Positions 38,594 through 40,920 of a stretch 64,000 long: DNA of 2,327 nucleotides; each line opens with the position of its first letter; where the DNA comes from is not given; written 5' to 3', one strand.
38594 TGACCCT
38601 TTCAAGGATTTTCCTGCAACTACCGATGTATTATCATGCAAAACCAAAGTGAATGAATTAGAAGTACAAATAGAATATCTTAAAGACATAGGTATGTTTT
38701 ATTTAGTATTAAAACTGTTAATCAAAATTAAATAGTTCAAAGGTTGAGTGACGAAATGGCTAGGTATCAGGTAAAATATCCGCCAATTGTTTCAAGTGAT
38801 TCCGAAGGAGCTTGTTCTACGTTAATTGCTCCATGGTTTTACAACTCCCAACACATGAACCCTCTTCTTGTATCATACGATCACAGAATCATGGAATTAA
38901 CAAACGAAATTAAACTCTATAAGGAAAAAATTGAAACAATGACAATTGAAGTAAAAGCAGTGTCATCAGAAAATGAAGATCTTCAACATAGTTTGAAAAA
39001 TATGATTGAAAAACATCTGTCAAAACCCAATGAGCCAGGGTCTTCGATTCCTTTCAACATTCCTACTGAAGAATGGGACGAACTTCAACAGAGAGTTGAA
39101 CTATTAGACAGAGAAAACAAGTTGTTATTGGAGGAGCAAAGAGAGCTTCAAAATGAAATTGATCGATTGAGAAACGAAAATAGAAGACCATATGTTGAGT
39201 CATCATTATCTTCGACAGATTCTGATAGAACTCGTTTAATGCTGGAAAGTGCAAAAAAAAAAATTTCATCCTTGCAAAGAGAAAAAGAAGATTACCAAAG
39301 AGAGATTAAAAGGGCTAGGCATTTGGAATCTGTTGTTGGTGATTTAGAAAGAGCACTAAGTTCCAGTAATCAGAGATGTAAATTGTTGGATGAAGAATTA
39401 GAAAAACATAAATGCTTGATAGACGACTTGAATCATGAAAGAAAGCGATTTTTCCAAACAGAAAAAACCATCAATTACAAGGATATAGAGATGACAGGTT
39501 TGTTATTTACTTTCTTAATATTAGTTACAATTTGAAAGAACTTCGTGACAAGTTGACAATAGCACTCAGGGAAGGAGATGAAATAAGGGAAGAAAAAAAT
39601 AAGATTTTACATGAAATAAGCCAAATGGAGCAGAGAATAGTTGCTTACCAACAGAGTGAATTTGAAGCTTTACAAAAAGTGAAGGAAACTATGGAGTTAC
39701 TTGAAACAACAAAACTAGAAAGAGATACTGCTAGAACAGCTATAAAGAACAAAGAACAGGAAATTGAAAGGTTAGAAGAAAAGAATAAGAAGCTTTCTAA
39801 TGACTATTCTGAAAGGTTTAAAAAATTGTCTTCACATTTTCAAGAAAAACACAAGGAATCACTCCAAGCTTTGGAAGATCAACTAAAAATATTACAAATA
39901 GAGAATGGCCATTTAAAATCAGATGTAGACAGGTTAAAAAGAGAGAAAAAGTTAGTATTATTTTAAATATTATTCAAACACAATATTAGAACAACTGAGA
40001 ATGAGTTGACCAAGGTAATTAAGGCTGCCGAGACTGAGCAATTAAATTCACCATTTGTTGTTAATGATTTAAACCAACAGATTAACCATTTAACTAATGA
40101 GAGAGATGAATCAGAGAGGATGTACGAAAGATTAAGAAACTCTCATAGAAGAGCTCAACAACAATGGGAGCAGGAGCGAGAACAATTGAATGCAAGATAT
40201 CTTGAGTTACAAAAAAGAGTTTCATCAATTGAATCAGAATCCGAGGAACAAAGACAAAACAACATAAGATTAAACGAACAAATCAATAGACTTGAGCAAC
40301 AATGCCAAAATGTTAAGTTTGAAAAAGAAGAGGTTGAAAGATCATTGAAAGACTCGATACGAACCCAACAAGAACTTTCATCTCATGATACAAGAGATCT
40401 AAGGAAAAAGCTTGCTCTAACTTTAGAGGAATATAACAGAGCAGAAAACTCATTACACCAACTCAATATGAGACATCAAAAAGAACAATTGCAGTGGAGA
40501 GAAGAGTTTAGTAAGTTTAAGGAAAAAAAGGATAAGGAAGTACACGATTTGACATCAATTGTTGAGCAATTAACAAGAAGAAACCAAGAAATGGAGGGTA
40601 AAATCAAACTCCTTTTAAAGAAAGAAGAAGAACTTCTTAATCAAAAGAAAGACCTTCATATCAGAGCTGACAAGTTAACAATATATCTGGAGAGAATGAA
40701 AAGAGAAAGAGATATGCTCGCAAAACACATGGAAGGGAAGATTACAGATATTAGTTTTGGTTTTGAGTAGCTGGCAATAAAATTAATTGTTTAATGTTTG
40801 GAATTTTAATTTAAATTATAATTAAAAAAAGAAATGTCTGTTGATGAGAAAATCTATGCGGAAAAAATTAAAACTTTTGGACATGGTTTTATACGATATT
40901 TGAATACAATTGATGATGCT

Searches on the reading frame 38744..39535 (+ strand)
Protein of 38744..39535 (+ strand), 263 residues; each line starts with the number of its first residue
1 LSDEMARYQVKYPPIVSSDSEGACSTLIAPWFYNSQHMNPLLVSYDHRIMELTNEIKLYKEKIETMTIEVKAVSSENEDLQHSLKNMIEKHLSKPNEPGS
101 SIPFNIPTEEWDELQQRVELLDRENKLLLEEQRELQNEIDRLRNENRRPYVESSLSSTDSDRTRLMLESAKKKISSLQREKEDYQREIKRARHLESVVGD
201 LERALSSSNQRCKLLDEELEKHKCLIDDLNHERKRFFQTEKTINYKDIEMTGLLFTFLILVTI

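Call 17: search_protein_families(library=pfam, proteins=[window:38744-39535:+], max_evalue=0.001)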
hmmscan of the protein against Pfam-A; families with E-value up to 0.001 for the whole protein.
window:38744-39535:+ (263 aa): 1 family
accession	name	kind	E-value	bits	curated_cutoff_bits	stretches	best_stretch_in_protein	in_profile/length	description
PF00170.26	bZIP_1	-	0.00078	19.9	27.6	1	109-146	26-63/64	bZIP transcription factor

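Call 67: search_solved_structures(query=window:38744-39535:+, max_evalue=0.01)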
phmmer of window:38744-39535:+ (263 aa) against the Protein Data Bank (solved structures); distinct sequences matched with E-value up to 0.01: 0.

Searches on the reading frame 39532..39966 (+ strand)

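Call 71: search_protein_families(library=pfam, proteins=[window:39532-39966:+], max_evalue=1)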
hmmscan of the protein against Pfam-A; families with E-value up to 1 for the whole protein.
window:39532-39966:+ (144 aa): 16 families
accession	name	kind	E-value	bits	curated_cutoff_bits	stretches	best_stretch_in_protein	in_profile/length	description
PF00170.26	bZIP_1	-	0.017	15.7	27.6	1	105-138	22-55/64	bZIP transcription factor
PF16888.10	YwqH-like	-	0.021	15.5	33.7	1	19-136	2-115/123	YwqH-like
PF03036.21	Perilipin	-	0.021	14.3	33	1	33-120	230-317/403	Perilipin family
PF25450.1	Rab11-FIP3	-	0.022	15.5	31.9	1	93-138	38-83/125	Rab11-FIP3-like domain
PF05130.17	FlgN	-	0.027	15.3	30.5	1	17-109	41-135/147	FlgN protein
PF12128.14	DUF3584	-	0.035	12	31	1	22-139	268-712/1191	Protein of unknown function (DUF3584)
PF19353.4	DUF5930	-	0.044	13.3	27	1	14-115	99-200/320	Family of unknown function (DUF5930)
PF12700.13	HlyD_2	-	0.058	12.5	25.1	1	44-140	97-192/416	HlyD family secretion protein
PF14992.11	TMCO5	-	0.068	12.9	32.2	1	17-123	14-116/280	TMCO5 family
PF22611.1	CFAP126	-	0.081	13.9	27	1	105-137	26-58/184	Flattop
PF06156.18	YabA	-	0.17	13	30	0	94-137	8-50/103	Initiation control protein YabA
PF09787.14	Golgin_A5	-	0.21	11.5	31.7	1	13-125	54-162/305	Golgin subfamily A member 5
PF08614.16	ATG16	-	0.28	11.7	33.7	1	26-139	73-181/200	Autophagy protein 16 (ATG16)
PF06009.19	Laminin_II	-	0.41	11.1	33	1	16-100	6-89/138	Laminin Domain II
PF14197.11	Cep57_CLD_2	-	0.47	11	27.1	0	111-139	5-33/67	Centrosome localisation domain of PPC89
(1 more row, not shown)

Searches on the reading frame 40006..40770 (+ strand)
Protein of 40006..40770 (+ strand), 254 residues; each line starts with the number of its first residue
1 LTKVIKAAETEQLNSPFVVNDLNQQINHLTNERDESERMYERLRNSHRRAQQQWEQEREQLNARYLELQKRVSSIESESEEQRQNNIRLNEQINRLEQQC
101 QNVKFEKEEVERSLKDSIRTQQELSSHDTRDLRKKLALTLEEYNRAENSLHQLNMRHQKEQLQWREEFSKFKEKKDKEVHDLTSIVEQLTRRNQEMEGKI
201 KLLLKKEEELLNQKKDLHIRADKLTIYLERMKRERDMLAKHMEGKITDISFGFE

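Call 17: search_protein_families(library=pfam, proteins=[window:40006-40770:+], max_evalue=0.001)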
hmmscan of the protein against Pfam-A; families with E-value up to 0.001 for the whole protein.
window:40006-40770:+ (254 aa): 0 families

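Call 71: search_protein_families(library=pfam, proteins=[window:40006-40770:+], max_evalue=1)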
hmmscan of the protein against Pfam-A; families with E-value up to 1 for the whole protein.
window:40006-40770:+ (254 aa): 4 families
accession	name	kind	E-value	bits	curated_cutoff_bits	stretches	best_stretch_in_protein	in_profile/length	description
PF11932.13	DUF3450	-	0.0074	16.1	32.6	1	43-128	31-116/241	Protein of unknown function (DUF3450)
PF05266.19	DUF724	-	0.018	15.4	38.4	1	17-110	85-184/188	Protein of unknown function (DUF724)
PF07926.17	TPR_MLP1_2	-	0.037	14.5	36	1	20-76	60-116/129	TPR/MLP1/MLP2-like protein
PF25450.1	Rab11-FIP3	-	0.43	11.3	31.9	0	33-127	24-118/125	Rab11-FIP3-like domain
